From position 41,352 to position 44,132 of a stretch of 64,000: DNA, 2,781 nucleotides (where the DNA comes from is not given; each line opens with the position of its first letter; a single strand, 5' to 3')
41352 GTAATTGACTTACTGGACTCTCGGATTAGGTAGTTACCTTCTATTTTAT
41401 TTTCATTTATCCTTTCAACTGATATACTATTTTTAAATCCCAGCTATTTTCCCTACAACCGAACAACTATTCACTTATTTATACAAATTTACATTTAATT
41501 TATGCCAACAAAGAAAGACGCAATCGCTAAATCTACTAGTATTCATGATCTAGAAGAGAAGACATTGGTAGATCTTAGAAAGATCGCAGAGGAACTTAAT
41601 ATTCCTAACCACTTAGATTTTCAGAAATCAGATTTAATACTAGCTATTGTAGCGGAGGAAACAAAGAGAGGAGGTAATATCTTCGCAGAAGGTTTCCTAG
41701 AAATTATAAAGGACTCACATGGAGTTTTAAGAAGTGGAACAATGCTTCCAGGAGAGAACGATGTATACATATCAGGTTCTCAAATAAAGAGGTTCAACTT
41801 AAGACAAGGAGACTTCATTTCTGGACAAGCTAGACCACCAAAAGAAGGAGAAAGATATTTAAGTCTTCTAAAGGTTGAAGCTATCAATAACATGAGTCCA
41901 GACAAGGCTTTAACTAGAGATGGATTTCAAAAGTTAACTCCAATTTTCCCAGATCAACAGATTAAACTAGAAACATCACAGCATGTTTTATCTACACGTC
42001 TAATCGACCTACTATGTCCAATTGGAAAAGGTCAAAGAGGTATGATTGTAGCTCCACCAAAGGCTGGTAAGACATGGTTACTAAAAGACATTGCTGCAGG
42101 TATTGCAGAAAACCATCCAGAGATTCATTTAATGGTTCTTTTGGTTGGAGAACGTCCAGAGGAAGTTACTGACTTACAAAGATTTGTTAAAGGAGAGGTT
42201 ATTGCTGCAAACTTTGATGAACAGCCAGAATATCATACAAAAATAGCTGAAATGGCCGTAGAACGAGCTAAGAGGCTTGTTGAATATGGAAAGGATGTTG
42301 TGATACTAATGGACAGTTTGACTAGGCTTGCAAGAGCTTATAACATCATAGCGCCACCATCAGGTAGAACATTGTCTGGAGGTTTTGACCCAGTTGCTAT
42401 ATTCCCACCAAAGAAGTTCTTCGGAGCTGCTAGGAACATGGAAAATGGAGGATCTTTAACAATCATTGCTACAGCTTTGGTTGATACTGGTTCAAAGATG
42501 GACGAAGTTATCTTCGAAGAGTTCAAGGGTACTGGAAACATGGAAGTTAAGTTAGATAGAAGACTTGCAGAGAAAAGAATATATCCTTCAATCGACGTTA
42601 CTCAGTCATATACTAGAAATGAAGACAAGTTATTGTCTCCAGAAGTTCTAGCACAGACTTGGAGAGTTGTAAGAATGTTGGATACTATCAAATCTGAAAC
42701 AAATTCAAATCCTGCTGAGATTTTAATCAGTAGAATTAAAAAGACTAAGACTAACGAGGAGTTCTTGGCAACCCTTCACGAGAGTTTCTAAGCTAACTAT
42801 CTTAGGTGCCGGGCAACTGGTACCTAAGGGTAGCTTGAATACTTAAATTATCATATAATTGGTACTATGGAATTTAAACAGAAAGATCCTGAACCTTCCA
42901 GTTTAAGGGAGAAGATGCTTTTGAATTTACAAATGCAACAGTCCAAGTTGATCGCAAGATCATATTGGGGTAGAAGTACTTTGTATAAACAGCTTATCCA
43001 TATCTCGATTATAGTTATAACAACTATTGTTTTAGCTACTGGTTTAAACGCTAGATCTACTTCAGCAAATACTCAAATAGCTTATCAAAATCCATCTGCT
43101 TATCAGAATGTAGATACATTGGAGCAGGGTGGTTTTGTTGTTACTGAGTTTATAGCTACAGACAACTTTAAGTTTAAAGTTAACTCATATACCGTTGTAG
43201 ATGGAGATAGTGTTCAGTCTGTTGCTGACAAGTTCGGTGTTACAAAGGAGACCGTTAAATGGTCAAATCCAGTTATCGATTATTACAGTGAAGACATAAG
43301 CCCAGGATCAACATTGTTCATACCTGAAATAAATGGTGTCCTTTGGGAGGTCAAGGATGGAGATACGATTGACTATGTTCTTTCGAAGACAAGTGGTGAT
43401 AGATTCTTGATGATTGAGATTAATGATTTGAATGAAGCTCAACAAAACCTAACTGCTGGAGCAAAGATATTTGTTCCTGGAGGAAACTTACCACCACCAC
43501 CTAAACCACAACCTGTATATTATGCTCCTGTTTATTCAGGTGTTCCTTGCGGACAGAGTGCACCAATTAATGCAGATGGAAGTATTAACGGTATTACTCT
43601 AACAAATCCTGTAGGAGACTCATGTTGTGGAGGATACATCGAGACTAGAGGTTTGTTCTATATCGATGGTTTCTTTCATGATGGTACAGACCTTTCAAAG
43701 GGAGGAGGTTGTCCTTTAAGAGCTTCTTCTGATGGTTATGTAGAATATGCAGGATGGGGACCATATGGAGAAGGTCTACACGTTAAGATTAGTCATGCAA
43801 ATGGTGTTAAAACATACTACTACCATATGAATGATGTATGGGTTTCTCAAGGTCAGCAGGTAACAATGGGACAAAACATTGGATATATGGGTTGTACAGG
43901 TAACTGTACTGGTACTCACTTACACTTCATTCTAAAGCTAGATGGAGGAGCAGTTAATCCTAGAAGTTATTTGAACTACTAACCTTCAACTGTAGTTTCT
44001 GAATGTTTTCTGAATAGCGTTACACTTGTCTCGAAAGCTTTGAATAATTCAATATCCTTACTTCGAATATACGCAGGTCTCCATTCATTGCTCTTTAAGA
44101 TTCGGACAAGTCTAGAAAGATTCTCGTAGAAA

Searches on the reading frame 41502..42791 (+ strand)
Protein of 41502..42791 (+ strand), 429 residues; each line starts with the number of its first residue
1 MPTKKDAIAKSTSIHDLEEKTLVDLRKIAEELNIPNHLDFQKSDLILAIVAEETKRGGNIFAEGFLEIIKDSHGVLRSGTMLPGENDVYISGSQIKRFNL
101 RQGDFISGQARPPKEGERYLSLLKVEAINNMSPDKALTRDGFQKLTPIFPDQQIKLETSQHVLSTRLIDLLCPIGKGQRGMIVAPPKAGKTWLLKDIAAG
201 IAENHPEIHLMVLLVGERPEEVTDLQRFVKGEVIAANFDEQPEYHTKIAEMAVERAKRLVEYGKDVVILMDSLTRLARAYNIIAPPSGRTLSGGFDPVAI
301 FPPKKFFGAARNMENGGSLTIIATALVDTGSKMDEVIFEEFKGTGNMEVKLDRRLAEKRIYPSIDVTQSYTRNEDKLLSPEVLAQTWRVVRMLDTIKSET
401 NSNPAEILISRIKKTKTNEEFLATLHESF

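Call 9: search_protein_families(library=ncbifam, proteins=[window:41502-42791:+])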
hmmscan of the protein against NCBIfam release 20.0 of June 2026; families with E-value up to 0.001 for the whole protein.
window:41502-42791:+ (429 aa): 29 families (the best 25 are shown)
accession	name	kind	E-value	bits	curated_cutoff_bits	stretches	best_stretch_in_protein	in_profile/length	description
NF006886.1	PRK09376.1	equivalog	1.9e-183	609.9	315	1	13-424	2-412/413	transcription termination factor Rho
TIGR00767.1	rho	equivalog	9.9e-180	597.8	509.45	1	13-426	2-414/415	transcription termination factor Rho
NF041509.1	paralog_Rho2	exception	4.4e-145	483.5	628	1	64-425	3-360/360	transcription termination factor Rho, short form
TIGR03496.1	FliI_clade1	equivalog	5.1e-28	98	619.1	1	164-397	124-361/414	flagellar protein export ATPase FliI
TIGR01026.1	fliI_yscN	subfamily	1.4e-26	93.2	379.5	1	162-397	148-385/440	FliI/YscN family ATPase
TIGR02546.1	III_secr_ATP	equivalog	8.3e-25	87.4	604.75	1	162-397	131-368/423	type III secretion system ATPase SctN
TIGR03498.1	FliI_clade3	equivalog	1.3e-23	83.3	587.45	1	161-396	124-363/418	flagellar protein export ATPase FliI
TIGR03497.1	FliI_clade2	equivalog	3.3e-23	82.3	629.8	1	163-415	123-373/413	flagellar protein export ATPase FliI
NF005295.0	PRK06820.1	equivalog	9.7e-22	77.5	690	1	161-395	147-383/440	EscN/YscN/HrcN family type III secretion system ATPase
NF005765.0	PRK07594.1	equivalog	7.9e-20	71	715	1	160-379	137-359/433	EscN/YscN/HrcN family type III secretion system ATPase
NF005535.1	PRK07196.1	equivalog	1.9e-19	70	715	1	143-381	124-364/434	flagellar protein export ATPase FliI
NF006575.0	PRK09099.1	subfamily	2.1e-19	69.6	706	1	164-393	152-383/443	type III secretion system ATPase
NF005391.0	PRK06936.1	equivalog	4.2e-19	68.7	657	1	161-393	146-380/439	type III secretion system ATPase SctN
NF006012.0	PRK08149.1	equivalog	2e-18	66.6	594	1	164-395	141-374/431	type III secretion system ATPase SctN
NF006290.1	PRK08472.1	equivalog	3.1e-17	62.5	644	1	165-398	145-380/433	flagellar protein export ATPase FliI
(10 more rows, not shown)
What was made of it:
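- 41502..42791 (+): rho, 429 aa. It matches NF006886 (E = 1.9e-183) and TIGR00767 (call 9).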

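Call 10: find_related_loci(query=window:41502-42791:+, collection=genome_contigs, flank=3000)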
Query window:41502-42791:+ (429 aa) in genome_contigs; peptide patterns used: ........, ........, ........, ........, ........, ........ (x = any residue, [..] = any of these).
600 stretches matched a pattern (row limit reached: there are more); 599 encode a relative of the query (tblastn E <= 1e-3); the best 80 are kept; 80 distinct loci.
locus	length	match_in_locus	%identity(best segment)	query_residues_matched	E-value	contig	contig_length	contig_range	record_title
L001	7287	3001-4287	86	1-429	0e+0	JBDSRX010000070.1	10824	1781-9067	MAG: Candidatus Dojkabacteria bacterium isolate cluster1_bin.520 k127_11119716, whole genome shotgun sequence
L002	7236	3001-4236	54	13-425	7e-149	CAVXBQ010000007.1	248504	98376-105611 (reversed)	MAG: uncultured delta proteobacterium isolate MFD01299.bin.2.165 genome assembly, contig: contig_27588, whole genome sho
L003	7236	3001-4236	54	13-425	2e-148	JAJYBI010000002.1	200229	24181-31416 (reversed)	MAG: Deltaproteobacteria bacterium isolate BP8.bin75 NODE_68_length_200229_cov_2.326284, whole genome shotgun sequence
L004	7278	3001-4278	53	3-428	4e-148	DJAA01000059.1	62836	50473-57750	MAG TPA_asm: Sulfurimonas sp. UBA6014 UBA6014_contig_10704, whole genome shotgun sequence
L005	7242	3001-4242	53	13-427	6e-147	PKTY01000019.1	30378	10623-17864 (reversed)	MAG: Desulfuromonas sp. isolate BM103 sc_841, whole genome shotgun sequence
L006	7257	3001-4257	54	5-427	8e-147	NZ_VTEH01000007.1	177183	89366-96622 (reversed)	Rossellomorea vietnamensis strain CH40_1T scaffold7.1, whole genome shotgun sequence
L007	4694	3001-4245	56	10-425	2e-148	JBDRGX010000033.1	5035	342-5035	MAG: bacterium isolate MEGAHIT-group-1.471 k141_2817073, whole genome shotgun sequence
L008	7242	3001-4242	53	13-427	1e-145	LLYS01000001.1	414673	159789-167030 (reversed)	MAG: Epsilonproteobacteria bacterium tcs-49 Contig_1, whole genome shotgun sequence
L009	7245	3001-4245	52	13-425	4e-145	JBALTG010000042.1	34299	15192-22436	MAG: Motiliproteus sp. isolate 1NakV-04 NODE_42_length_34299_cov_10.075127, whole genome shotgun sequence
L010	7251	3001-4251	53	13-427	1e-144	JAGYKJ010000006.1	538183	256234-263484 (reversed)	MAG: Litoricola sp. isolate M30B64 contig_2998, whole genome shotgun sequence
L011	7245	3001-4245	53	13-425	7e-145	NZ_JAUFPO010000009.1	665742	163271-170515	Halomonas almeriensis strain CECT 7050 platanus_K_21_77_9, whole genome shotgun sequence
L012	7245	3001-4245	54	13-425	6e-145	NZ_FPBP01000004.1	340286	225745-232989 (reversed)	Halomonas korlensis strain CGMCC 1.6981, whole genome shotgun sequence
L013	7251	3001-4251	51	3-422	2e-144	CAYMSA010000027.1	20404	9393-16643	MAG TPA_asm: uncultured Coriobacteriaceae bacterium isolate binchicken_co27_458 genome assembly, contig: NODE_4631_lengt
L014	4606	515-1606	58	64-428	2e-144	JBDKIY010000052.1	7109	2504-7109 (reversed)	MAG: Actinomycetota bacterium isolate greatmiami_2019_sw_WHONDRS-S19S_0099_F_bin.16 scaffold_2134, whole genome shotgun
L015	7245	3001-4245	52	13-425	6e-144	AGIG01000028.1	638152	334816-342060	Gamma proteobacterium HIMB30 contig00029, whole genome shotgun sequence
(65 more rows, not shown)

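Call 13: find_homologous_proteins(query=window:41502-42791:+, max_evalue=1e-100)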
Query window:41502-42791:+ (429 aa): 7966 proteins with E <= 1e-100 among 8000 candidates; the best 120 are listed.
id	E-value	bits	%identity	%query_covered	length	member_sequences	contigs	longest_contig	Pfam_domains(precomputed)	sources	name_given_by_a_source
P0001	2.6e-279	944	100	100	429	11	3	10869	PF07497.19,PF07498.19,PF00006.32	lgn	-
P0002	9.3e-261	883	93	100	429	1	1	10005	PF07497.19,PF07498.19,PF00006.32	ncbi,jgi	-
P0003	6.3e-260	880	92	100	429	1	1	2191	PF07497.19,PF07498.19,PF00006.32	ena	-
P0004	1.5e-246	836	87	100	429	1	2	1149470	PF07497.19,PF07498.19,PF00006.32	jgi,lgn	jgi:transcription termination factor Rho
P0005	1.2e-245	833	86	100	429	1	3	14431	PF07497.19,PF07498.19,PF00006.32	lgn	-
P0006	1.1e-243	827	85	100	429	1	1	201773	PF07497.19,PF07498.19,PF00006.32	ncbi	-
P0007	2.4e-243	825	85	100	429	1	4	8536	PF07497.19,PF07498.19,PF00006.32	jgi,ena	-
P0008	2.7e-243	825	86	100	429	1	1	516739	PF07497.19,PF07498.19,PF00006.32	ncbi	ncbi:MAG: transcription termination factor Rho [Candidatus Dojkabacteria bacterium]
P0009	3.2e-243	825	86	100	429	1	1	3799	PF07497.19,PF07498.19,PF00006.32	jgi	jgi:transcription termination factor Rho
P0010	1.3e-242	823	84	100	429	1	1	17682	PF07497.19,PF07498.19,PF00006.32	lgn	-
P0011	4.4e-242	821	86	100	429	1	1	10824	PF07497.19,PF07498.19,PF00006.32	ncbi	ncbi:MAG: transcription termination factor Rho [Candidatus Dojkabacteria bacterium]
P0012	2.5e-241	819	84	100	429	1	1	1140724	PF07497.19,PF07498.19,PF00006.32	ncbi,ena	-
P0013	4.3e-241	818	84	100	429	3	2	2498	PF07497.19,PF07498.19,PF00006.32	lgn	-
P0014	4.9e-241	818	84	100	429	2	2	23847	PF07497.19,PF07498.19,PF00006.32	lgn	-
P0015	7.1e-241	817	85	100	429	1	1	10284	PF07497.19,PF07498.19,PF00006.32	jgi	jgi:transcription termination factor Rho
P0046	9.5e-230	781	80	100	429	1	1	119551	PF07497.19,PF07498.19,PF00006.32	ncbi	-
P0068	8.9e-221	751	77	100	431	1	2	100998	PF07497.19,PF07498.19,PF00006.32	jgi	jgi:transcription termination factor Rho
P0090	4.1e-207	706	72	100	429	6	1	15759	PF07497.19,PF07498.19,PF00006.32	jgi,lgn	-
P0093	1.0e-206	705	74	99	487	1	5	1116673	PF07497.19,PF07498.19,PF00006.32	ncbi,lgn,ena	-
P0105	2.2e-205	700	72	100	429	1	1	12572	PF07497.19,PF07498.19,PF00006.32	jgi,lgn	-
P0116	7.1e-204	695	72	99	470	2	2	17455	PF07497.19,PF07498.19,PF00006.32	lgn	-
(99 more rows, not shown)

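Call 14: find_encoding_contigs(protein=P0012, flank=2500, max_places=2)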
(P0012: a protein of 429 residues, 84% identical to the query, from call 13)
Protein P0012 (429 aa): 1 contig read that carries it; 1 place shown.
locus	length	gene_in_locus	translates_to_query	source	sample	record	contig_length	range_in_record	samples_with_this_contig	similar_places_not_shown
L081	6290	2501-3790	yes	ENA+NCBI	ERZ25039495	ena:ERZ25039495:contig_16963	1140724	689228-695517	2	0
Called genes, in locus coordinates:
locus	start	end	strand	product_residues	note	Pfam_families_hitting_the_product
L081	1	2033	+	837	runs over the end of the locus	PF02861:Clp_N, PF23569:NBD_SMAX1, PF00004:AAA, PF17871:AAA_lid_9, PF00004:AAA, PF07724:AAA_2, PF07728:AAA_5, PF10431:ClpB_D2-small, +8 more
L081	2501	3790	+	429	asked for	PF07498:Rho_N, PF07497:Rho_RNA_bind, PF00006:ATP-synt_ab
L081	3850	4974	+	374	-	PF01476:LysM, PF23473:LysM3_LYK4_5 (faint), PF01551:Peptidase_M23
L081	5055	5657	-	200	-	PF00334:NDK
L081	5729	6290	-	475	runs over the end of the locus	PF14397:ATPgrasp_ST, PF08443:RimK (faint), PF05618:RimB-like (faint)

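Call 15: find_encoding_contigs(protein=P0068, flank=2500, max_places=2)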
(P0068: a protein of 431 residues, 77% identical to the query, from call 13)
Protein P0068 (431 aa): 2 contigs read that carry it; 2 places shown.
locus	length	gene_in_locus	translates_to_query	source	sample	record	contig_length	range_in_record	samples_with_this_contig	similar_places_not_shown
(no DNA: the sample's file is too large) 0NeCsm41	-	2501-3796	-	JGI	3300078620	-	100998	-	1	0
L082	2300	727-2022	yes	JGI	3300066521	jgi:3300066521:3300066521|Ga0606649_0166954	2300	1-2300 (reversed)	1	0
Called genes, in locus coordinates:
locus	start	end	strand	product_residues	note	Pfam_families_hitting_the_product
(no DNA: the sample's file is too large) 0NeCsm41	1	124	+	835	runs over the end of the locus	PF02861:Clp_N, PF13191:AAA_16 (weak), PF00004:AAA, PF17871:AAA_lid_9, PF00004:AAA, PF07724:AAA_2, PF07728:AAA_5, PF10431:ClpB_D2-small, +9 more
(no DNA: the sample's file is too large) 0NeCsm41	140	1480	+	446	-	PF18073:Zn_ribbon_LapB, PF03796:DnaB_C (weak), PF06745:ATPase, PF13481:AAA_25, PF23442:DUF7125 (faint), PF13401:AAA_22 (weak), PF20720:nSTAND3 (weak), PF25199:nSTAND_NTPase5 (faint), +1 more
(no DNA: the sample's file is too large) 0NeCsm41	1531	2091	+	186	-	-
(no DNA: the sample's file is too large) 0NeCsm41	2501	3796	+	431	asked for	PF07498:Rho_N, PF07497:Rho_RNA_bind, PF00006:ATP-synt_ab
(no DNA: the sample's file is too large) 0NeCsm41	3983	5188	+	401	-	PF01476:LysM (weak), PF01551:Peptidase_M23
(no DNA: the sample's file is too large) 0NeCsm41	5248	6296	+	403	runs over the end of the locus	PF01476:LysM (faint), PF01551:Peptidase_M23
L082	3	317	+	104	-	?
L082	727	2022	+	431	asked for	PF07498:Rho_N, PF07497:Rho_RNA_bind, PF00006:ATP-synt_ab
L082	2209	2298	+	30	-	?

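Call 16: find_encoding_contigs(protein=P0093, flank=2500, max_places=2)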
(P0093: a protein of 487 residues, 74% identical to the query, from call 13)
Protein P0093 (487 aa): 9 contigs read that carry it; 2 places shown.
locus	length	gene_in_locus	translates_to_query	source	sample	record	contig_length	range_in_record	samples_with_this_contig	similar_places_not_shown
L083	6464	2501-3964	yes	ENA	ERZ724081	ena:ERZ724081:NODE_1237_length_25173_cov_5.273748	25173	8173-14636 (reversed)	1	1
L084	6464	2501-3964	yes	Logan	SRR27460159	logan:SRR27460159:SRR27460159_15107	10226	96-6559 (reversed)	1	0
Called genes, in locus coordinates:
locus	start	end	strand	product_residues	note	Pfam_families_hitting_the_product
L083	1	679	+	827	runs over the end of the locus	PF02861:Clp_N, PF23569:NBD_SMAX1, PF00004:AAA, PF17871:AAA_lid_9, PF00004:AAA, PF07724:AAA_2, PF07728:AAA_5, PF10431:ClpB_D2-small, +12 more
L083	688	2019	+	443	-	PF18073:Zn_ribbon_LapB, PF13481:AAA_25 (weak), PF03796:DnaB_C (faint), PF06745:ATPase, PF23442:DUF7125, PF13541:ChlI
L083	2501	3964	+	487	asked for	PF07498:Rho_N, PF07497:Rho_RNA_bind, PF00006:ATP-synt_ab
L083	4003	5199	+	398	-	PF01476:LysM, PF23473:LysM3_LYK4_5 (faint), PF01476:LysM (weak), PF01551:Peptidase_M23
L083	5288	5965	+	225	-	PF00702:Hydrolase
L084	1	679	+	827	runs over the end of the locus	PF02861:Clp_N, PF23569:NBD_SMAX1, PF00004:AAA, PF17871:AAA_lid_9, PF00004:AAA, PF07724:AAA_2, PF07728:AAA_5, PF10431:ClpB_D2-small, +12 more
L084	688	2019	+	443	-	PF18073:Zn_ribbon_LapB, PF13481:AAA_25 (weak), PF03796:DnaB_C (faint), PF06745:ATPase, PF23442:DUF7125, PF13541:ChlI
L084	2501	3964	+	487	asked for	PF07498:Rho_N, PF07497:Rho_RNA_bind, PF00006:ATP-synt_ab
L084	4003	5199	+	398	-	PF01476:LysM, PF23473:LysM3_LYK4_5 (faint), PF01476:LysM (weak), PF01551:Peptidase_M23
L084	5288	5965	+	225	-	PF00702:Hydrolase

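Call 71: find_encoding_contigs(protein=P0090, flank=1500, max_places=1)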
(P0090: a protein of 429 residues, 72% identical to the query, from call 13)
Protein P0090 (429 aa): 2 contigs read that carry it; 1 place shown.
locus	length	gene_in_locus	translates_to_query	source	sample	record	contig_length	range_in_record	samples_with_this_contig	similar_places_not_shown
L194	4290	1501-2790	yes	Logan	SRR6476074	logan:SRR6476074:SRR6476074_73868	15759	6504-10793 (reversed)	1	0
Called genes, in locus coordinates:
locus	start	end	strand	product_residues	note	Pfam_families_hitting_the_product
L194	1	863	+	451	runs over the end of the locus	PF18073:Zn_ribbon_LapB, PF03193:RsgA_GTPase (faint), PF13481:AAA_25, PF03796:DnaB_C (weak), PF06745:ATPase, PF13401:AAA_22 (weak), PF20720:nSTAND3 (faint), PF13541:ChlI (weak)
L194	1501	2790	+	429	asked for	PF07498:Rho_N, PF07497:Rho_RNA_bind, PF00006:ATP-synt_ab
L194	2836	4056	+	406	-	PF01476:LysM (weak), PF01551:Peptidase_M23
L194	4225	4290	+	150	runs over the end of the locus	-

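Call 72: find_encoding_contigs(protein=P0105, flank=1500, max_places=1)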
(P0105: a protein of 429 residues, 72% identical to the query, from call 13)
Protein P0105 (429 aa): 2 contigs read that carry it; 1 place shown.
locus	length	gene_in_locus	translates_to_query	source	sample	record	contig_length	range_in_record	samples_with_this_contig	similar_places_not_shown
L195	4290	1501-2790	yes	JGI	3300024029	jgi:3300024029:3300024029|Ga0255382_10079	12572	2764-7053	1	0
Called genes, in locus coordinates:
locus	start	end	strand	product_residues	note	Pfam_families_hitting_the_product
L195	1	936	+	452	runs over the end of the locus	PF18073:Zn_ribbon_LapB, PF03796:DnaB_C (weak), PF06745:ATPase, PF13481:AAA_25, PF23442:DUF7125 (weak), PF13401:AAA_22 (weak), PF13541:ChlI (faint), PF05362:Lon_C (weak)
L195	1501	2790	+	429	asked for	PF07498:Rho_N, PF07497:Rho_RNA_bind, PF00006:ATP-synt_ab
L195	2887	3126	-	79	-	-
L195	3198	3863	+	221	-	-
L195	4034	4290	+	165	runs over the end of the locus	PF04073:tRNA_edit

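Call 73: find_encoding_contigs(protein=P0116, flank=1500, max_places=1)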
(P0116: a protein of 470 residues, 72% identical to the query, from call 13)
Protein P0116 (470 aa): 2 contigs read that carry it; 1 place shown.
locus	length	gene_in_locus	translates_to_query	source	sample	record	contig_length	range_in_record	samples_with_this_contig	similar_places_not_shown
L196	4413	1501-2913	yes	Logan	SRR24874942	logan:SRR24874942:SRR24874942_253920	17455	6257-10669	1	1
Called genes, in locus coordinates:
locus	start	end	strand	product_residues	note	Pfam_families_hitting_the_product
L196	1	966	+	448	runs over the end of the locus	PF18073:Zn_ribbon_LapB, PF13481:AAA_25, PF03796:DnaB_C (weak), PF06745:ATPase, PF23442:DUF7125 (weak), PF13401:AAA_22 (weak), PF20720:nSTAND3 (weak), PF13541:ChlI (weak)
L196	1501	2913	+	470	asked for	PF07498:Rho_N, PF07497:Rho_RNA_bind, PF00006:ATP-synt_ab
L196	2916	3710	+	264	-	-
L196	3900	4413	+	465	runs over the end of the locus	PF04773:FecR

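Call 74: find_encoding_contigs(protein=P0046, flank=1500, max_places=1)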
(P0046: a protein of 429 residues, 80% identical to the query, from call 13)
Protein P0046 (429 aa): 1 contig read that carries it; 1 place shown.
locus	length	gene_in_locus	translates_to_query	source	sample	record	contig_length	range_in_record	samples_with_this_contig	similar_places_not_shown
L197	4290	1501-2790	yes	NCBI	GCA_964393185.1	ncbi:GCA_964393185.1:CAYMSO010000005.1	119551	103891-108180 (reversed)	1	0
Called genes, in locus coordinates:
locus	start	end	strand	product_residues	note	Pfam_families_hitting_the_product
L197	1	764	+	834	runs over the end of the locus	PF02367:TsaE (faint), PF02861:Clp_N, PF00004:AAA, PF17871:AAA_lid_9, PF00004:AAA, PF07724:AAA_2, PF07728:AAA_5, PF10431:ClpB_D2-small, +6 more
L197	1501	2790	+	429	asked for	PF07498:Rho_N, PF07497:Rho_RNA_bind, PF00006:ATP-synt_ab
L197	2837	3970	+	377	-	PF01476:LysM, PF01551:Peptidase_M23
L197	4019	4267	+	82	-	-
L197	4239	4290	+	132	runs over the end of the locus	PF01850:PIN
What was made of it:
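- The upstream neighbour varies (clpC, radA or another ORF; calls 14-16, 71-74) while the downstream neighbour stays rho.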

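Call 85: find_encoding_contigs(protein=P0002, flank=1200, max_places=1)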
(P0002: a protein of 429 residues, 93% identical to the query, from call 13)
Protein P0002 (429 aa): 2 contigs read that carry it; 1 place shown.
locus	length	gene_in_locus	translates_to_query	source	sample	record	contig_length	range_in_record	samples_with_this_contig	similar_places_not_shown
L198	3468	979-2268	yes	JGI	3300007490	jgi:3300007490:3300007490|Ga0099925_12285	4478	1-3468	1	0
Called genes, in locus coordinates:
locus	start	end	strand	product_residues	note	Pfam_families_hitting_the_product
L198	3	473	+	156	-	?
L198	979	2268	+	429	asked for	PF07498:Rho_N (weak), PF07497:Rho_RNA_bind, PF00006:ATP-synt_ab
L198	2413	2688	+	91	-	-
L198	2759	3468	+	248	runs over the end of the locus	PF01476:LysM (faint), PF01551:Peptidase_M23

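Call 86: find_encoding_contigs(protein=P0004, flank=1200, max_places=1)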
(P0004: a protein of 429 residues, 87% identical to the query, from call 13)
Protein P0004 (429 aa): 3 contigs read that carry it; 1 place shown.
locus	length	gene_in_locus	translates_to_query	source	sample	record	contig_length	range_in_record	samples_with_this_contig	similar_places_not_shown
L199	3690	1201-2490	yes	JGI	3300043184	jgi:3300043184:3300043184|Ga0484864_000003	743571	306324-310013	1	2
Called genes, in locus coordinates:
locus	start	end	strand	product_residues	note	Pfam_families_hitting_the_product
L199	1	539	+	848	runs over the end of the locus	PF02861:Clp_N, PF13191:AAA_16 (weak), PF00004:AAA, PF17871:AAA_lid_9, PF00004:AAA, PF07724:AAA_2, PF07728:AAA_5, PF10431:ClpB_D2-small, +9 more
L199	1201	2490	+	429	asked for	PF07498:Rho_N, PF07497:Rho_RNA_bind, PF00006:ATP-synt_ab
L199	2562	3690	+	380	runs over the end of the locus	PF01476:LysM (faint), PF01551:Peptidase_M23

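Call 87: find_encoding_contigs(protein=P0006, flank=1200, max_places=1)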
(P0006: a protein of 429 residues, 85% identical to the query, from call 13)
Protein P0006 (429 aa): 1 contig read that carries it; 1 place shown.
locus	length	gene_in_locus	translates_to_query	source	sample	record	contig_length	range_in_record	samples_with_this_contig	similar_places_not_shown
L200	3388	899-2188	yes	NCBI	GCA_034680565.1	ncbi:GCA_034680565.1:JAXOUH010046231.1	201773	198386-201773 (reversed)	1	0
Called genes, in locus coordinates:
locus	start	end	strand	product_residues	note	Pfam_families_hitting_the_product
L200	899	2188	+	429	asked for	PF07498:Rho_N, PF07497:Rho_RNA_bind, PF00006:ATP-synt_ab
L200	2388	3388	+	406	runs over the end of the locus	PF01476:LysM (weak), PF01551:Peptidase_M23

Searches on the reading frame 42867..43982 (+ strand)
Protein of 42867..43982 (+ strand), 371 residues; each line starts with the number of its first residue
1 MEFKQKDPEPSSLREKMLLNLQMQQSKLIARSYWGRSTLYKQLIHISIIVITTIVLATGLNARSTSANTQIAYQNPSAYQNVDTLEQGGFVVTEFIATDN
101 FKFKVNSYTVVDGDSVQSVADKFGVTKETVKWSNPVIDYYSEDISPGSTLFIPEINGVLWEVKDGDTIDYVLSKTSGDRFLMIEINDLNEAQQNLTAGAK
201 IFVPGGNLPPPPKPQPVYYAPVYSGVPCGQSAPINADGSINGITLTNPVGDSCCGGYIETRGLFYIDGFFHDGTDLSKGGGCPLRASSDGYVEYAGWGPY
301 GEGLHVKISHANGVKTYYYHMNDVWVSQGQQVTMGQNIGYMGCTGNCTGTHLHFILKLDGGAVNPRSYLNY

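Call 9: search_protein_families(library=ncbifam, proteins=[window:42867-43982:+])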
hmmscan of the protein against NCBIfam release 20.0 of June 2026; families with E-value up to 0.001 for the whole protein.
window:42867-43982:+ (371 aa): 15 families
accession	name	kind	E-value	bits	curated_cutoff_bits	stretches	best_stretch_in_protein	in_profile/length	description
NF052530.1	Heli_ShapePgp3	exception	4.9e-19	68.5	300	1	270-369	166-264/270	peptidoglycan metallopeptidase Pgp3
NF041208.1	celldiv_DipM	equivalog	7.2e-18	65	740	1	271-370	319-418/419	cell division endopeptidase DipM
NF053825.1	PdgNdpepShyA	equivalog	8.4e-18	64.3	700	1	271-365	296-389/425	peptidoglycan DD-endopeptidase ShyA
NF053824.1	PdgNdpepShyC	equivalog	8.7e-17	61.1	700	1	271-367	296-391/429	peptidoglycan DD-endopeptidase ShyC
NF052336.1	PdgHdaseHSB100310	equivalog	3.3e-16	59.5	500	1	267-362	53-147/316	peptidoglycan hydrolase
NF050804.1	CellDivDipMCaul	equivalog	5e-16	58.6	900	1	271-356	528-613/634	cell division endopeptidase DipM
NF040883.1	amid_act_ActS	equivalog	6.5e-14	51.8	375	1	272-369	137-233/242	amidase activator ActS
NF008652.0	PRK11649.1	equivalog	7.1e-14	51.3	341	1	271-365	313-406/439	murein DD-endopeptidase MepM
NF008123.1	PRK10871.1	equivalog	1.3e-12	47.8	311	1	273-369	267-362/365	murein hydrolase activator NlpD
NF053738.1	S2SprSpoIIQBc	equivalog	7.3e-12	45.4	250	1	303-370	155-224/232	stage II sporulation protein SpoIIQ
NF052529.1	PG_M23_Pgp6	exception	1.2e-10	40.7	600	1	269-369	333-432/452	peptidoglycan metallopeptidase Pgp6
NF008644.1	PRK11637.1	equivalog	2.5e-09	36.6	270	1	280-369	295-383/385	murein hydrolase activator EnvC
NF047755.1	LIC_10271_M23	exception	9.1e-06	25.6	180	0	305-341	150-186/207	LIC_10271 family cell wall hydrolase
NF010723.1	PRK14125.1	equivalog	0.0001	22.2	60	0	98-153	25-85/87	cell division suppressor protein YneA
TIGR02899.1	spore_safA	subfamily_domain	0.00093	19.1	67.85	0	110-153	1-43/44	SafA/ExsA family spore coat assembly protein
